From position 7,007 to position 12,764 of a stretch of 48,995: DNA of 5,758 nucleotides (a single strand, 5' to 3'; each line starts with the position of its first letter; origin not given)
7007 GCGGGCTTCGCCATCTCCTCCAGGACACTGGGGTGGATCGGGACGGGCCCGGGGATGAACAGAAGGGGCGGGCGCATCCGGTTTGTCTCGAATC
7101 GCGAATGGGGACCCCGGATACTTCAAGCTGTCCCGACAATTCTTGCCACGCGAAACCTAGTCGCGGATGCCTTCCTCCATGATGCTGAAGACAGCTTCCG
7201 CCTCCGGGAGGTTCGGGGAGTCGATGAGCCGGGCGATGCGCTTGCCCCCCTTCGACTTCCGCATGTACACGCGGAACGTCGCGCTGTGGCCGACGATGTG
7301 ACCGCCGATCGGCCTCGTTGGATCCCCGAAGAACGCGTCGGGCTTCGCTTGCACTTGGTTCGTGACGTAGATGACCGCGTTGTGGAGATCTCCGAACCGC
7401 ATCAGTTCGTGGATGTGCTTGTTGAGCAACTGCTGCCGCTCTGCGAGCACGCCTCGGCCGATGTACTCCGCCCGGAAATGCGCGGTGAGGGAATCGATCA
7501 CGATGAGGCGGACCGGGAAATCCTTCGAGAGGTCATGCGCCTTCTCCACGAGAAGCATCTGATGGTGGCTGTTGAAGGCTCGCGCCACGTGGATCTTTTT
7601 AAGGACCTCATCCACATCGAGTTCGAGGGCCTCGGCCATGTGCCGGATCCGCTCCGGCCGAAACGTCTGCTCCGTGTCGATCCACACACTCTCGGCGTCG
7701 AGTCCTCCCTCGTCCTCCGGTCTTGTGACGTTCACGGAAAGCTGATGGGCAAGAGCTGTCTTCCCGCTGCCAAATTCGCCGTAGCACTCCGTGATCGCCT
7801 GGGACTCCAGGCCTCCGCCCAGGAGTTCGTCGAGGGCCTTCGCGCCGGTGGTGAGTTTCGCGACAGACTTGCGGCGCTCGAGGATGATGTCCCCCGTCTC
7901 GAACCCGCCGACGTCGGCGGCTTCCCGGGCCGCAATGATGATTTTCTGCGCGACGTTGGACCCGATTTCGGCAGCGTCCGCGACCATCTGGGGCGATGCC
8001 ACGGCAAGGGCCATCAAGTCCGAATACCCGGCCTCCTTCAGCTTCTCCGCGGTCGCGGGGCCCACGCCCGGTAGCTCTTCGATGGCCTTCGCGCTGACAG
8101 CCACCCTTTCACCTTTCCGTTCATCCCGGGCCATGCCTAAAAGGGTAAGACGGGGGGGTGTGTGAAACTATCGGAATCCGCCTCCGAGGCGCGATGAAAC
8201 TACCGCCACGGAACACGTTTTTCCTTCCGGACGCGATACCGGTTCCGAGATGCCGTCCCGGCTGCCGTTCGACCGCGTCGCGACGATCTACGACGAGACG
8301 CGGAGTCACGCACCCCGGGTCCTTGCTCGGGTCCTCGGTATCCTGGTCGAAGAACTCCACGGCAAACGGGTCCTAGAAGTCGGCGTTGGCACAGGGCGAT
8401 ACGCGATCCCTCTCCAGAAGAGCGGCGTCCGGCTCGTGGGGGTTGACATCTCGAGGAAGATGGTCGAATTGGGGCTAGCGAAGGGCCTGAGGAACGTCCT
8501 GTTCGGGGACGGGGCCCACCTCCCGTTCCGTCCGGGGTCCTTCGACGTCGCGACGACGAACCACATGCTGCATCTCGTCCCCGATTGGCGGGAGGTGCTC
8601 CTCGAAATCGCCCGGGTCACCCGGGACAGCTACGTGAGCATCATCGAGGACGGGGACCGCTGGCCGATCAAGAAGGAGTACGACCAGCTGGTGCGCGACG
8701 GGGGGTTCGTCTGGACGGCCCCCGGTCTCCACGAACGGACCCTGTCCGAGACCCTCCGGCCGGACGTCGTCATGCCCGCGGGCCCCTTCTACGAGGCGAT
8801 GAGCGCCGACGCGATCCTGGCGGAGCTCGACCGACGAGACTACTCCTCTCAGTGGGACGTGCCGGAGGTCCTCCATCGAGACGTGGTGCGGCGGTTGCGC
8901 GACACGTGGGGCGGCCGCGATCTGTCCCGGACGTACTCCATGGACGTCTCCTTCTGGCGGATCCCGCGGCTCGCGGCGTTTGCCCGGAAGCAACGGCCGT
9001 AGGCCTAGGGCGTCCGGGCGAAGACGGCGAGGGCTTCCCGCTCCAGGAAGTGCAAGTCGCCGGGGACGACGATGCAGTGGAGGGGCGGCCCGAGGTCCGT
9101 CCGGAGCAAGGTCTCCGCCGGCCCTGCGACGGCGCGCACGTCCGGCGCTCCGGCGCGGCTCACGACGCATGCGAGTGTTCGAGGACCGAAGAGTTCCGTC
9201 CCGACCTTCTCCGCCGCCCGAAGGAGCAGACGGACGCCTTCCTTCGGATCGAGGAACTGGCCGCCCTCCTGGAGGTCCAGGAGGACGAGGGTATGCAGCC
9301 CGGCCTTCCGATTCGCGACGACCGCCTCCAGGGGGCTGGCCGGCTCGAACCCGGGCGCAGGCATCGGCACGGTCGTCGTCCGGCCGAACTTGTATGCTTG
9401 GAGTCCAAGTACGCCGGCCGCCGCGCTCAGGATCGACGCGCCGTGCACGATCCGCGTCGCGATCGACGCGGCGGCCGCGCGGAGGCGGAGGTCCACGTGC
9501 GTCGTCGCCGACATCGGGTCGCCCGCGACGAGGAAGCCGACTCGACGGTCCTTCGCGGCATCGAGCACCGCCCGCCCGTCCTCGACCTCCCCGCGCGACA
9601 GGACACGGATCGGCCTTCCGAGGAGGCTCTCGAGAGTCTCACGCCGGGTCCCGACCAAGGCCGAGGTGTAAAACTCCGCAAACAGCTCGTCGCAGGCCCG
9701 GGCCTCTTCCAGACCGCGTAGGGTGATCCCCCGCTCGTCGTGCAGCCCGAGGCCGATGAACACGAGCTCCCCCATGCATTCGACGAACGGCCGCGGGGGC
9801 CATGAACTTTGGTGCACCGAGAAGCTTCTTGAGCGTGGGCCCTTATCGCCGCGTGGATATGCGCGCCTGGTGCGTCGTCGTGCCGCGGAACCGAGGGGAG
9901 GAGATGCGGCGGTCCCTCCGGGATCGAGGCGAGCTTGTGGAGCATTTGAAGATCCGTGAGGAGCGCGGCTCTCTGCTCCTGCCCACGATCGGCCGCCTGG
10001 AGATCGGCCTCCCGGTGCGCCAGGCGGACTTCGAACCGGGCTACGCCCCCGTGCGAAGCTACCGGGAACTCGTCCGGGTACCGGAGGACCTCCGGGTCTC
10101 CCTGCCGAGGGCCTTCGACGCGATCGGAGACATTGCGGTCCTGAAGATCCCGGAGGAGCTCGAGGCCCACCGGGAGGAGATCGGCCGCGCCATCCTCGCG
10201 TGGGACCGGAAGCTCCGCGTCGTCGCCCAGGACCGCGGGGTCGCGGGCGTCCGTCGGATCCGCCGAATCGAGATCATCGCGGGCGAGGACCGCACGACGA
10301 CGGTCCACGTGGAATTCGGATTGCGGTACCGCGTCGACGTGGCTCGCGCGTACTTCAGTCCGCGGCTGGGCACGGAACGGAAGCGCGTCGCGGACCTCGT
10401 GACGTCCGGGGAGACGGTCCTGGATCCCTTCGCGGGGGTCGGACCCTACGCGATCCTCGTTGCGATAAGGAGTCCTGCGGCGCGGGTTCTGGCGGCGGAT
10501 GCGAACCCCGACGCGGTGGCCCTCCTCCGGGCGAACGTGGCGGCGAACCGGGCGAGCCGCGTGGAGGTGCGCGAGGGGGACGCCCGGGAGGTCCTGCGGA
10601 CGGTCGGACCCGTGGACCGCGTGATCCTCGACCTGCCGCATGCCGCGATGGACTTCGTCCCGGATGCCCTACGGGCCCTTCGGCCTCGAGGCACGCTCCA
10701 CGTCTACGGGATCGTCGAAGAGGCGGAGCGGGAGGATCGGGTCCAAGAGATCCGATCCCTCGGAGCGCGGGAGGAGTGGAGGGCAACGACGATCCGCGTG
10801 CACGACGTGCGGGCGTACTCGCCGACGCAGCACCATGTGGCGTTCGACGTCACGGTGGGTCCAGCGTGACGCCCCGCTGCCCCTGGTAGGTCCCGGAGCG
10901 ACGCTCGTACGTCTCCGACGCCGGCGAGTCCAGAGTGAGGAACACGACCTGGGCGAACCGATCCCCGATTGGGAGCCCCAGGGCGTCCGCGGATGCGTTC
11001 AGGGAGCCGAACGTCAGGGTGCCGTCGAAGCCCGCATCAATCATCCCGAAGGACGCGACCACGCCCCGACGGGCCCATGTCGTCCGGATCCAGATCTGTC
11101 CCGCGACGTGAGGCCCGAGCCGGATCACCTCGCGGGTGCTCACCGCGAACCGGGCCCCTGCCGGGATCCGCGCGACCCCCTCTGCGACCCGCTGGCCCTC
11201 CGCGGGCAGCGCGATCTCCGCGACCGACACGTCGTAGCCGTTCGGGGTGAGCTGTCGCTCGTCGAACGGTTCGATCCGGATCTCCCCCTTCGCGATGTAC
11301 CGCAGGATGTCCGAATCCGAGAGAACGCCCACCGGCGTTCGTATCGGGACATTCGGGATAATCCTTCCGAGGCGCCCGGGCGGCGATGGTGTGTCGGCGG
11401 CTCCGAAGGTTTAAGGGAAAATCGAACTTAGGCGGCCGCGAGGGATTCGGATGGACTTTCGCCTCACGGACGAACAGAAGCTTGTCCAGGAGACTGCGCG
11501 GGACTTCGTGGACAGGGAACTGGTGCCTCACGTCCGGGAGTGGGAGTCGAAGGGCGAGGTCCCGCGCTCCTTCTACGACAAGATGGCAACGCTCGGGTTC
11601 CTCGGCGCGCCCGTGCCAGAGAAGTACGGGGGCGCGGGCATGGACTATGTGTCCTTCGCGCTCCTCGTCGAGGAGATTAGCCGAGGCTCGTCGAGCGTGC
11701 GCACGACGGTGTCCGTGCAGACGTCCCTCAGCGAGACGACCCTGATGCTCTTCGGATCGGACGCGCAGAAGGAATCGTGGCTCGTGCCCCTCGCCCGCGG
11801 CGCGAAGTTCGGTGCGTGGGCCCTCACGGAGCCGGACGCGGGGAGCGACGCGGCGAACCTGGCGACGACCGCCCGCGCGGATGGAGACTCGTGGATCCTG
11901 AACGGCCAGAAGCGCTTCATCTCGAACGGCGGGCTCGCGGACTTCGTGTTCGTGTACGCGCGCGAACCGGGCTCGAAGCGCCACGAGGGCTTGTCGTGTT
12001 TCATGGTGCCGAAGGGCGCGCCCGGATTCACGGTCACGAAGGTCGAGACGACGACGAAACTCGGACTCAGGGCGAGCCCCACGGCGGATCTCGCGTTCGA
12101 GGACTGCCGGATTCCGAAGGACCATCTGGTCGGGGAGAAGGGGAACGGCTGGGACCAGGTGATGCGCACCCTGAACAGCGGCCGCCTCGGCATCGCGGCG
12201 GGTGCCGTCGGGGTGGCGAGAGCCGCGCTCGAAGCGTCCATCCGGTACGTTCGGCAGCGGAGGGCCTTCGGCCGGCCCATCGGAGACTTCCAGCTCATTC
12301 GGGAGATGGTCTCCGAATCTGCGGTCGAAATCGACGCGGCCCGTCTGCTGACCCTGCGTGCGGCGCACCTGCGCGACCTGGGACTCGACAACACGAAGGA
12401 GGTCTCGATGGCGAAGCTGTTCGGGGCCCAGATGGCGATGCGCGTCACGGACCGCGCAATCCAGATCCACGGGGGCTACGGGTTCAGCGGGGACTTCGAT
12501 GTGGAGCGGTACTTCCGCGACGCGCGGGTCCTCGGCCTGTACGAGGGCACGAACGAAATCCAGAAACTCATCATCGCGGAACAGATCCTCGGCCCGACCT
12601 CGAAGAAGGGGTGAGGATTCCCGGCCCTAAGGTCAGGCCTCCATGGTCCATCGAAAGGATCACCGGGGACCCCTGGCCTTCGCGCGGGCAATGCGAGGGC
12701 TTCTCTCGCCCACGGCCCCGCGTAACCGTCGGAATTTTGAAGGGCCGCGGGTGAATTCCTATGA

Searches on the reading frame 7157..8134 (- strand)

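Call 9: search_protein_families(library=pfam, proteins=[window:7157-8134:-], max_evalue=0.0001)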
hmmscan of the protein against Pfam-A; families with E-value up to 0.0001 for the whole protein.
window:7157-8134:- (325 aa): 5 families
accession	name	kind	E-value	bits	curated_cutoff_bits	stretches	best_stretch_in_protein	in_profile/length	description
PF08423.17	Rad51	-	2.7e-84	282.7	22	1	87-325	1-243/244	Rad51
PF00154.27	RecA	-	1.6e-11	44.6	27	1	87-296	26-223/262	recA bacterial DNA recombination protein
PF14520.12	HHH_5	-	1.8e-10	41.6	27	1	19-71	5-57/57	Helix-hairpin-helix domain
PF06745.19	ATPase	-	3.2e-09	36.9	26.6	1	95-219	2-131/231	KaiC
PF13481.12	AAA_25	-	5.6e-07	29.8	27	1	91-221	12-157/195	AAA domain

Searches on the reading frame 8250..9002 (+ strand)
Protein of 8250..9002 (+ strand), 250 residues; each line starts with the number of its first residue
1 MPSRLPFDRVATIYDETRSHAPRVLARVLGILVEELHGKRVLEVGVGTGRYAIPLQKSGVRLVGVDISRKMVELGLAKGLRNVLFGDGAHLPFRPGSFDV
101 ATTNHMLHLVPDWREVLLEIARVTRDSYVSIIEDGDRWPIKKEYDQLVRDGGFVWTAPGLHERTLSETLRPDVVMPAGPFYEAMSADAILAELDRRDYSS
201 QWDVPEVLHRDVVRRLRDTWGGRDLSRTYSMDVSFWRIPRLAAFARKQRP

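Call 9: search_protein_families(library=pfam, proteins=[window:8250-9002:+], max_evalue=0.0001)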
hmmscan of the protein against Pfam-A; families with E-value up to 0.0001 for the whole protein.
window:8250-9002:+ (250 aa): 7 families
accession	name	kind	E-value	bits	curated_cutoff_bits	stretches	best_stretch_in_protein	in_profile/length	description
PF08241.18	Methyltransf_11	-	7.2e-19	68.7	21.2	1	42-125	1-88/95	Methyltransferase domain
PF13649.12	Methyltransf_25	-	1e-15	58.6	27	1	41-125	1-94/97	Methyltransferase domain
PF13489.12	Methyltransf_23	-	2.9e-13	50.3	27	1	22-129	6-114/164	Methyltransferase domain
PF13847.12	Methyltransf_31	-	6e-11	42.7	27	1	38-144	4-118/145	Methyltransferase domain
PF08242.18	Methyltransf_12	-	8.7e-11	42.9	30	1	42-125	1-93/98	Methyltransferase domain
PF01209.24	Ubie_methyltran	-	7.3e-09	35.7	20.1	1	33-124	43-143/233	ubiE/COQ5 methyltransferase family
PF07021.18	MetW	-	4.9e-06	26.7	21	1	37-133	13-111/193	Methionine biosynthesis protein MetW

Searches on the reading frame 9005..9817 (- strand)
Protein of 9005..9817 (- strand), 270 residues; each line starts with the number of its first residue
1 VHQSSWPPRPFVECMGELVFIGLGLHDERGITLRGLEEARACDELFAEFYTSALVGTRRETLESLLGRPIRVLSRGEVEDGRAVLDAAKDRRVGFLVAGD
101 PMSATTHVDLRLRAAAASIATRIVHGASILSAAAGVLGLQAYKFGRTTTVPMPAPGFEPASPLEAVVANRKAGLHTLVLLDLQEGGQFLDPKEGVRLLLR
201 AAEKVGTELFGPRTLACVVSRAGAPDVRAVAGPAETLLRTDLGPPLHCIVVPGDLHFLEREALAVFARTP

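Call 9: search_protein_families(library=pfam, proteins=[window:9005-9817:-], max_evalue=0.0001)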
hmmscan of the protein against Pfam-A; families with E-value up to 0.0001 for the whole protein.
window:9005-9817:- (270 aa): 1 family
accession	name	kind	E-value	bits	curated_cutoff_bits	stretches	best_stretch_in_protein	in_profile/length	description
PF00590.25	TP_methylase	-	1.1e-19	71.7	27.8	1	18-237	2-211/212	Tetrapyrrole (Corrin/Porphyrin) Methylases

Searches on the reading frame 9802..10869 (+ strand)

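Call 9: search_protein_families(library=pfam, proteins=[window:9802-10869:+], max_evalue=0.0001)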
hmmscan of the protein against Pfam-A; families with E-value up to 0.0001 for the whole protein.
window:9802-10869:+ (355 aa): 9 families
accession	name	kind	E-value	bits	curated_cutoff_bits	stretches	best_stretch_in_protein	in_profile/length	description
PF02475.24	TRM5-TYW2_MTfase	-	1.1e-40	139.7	28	1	167-314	1-148/164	TRM5/TYW2 methyltransferase domain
PF25133.1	TYW2_N_2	-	6.6e-18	65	27.7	1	92-163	8-78/79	TYW2 N-terminal domain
PF03602.21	Cons_hypoth95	-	1.2e-08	35.3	24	1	201-327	40-169/182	Conserved hypothetical protein 95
PF05175.20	MTS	-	5.5e-07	29.8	23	1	203-300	32-137/170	Methyltransferase small domain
PF13649.12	Methyltransf_25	-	1e-06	29.7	27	1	206-297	1-97/97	Methyltransferase domain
PF02005.22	TRM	-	1.7e-06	28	27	1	204-301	51-151/376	N2,N2-dimethylguanosine tRNA methyltransferase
PF06325.19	PrmA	-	5.6e-06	26.5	22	1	198-316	157-271/296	Ribosomal protein L11 methyltransferase (PrmA)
PF13847.12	Methyltransf_31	-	2.3e-05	24.6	27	1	202-287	3-91/145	Methyltransferase domain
PF01189.24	Methyltr_RsmB-F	-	9.5e-05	22.6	27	0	203-282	9-91/199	16S rRNA methyltransferase RsmB/F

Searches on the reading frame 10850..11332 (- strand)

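Call 45: search_protein_families(library=pfam, proteins=[window:10850-11332:-], max_evalue=0.0001)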
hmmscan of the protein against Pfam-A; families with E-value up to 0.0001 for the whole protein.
window:10850-11332:- (160 aa): 2 families
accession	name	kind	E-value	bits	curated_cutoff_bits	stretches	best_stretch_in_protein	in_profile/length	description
PF22769.1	DCD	-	4.5e-17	63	27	2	54-132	71-151/153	dCTP deaminase-like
PF00692.24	dUTPase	-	2.6e-07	30.9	22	1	56-155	26-125/129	dUTPase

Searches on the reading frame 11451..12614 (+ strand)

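Call 9: search_protein_families(library=pfam, proteins=[window:11451-12614:+], max_evalue=0.0001)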
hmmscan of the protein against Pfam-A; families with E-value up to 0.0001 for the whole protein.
window:11451-12614:+ (387 aa): 4 families
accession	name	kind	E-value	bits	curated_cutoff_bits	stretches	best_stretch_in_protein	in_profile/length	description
PF00441.29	Acyl-CoA_dh_1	-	6.2e-53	179.4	22.4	1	231-380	1-150/150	Acyl-CoA dehydrogenase, C-terminal domain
PF02771.21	Acyl-CoA_dh_N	-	1e-38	132.6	22.9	1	6-117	1-112/113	Acyl-CoA dehydrogenase, N-terminal domain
PF02770.24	Acyl-CoA_dh_M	-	2.4e-29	101.8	33.3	1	122-219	1-97/97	Acyl-CoA dehydrogenase, middle domain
PF08028.16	Acyl-CoA_dh_2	-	1.6e-22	80.6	22.7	1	246-368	1-133/134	Acyl-CoA dehydrogenase, C-terminal domain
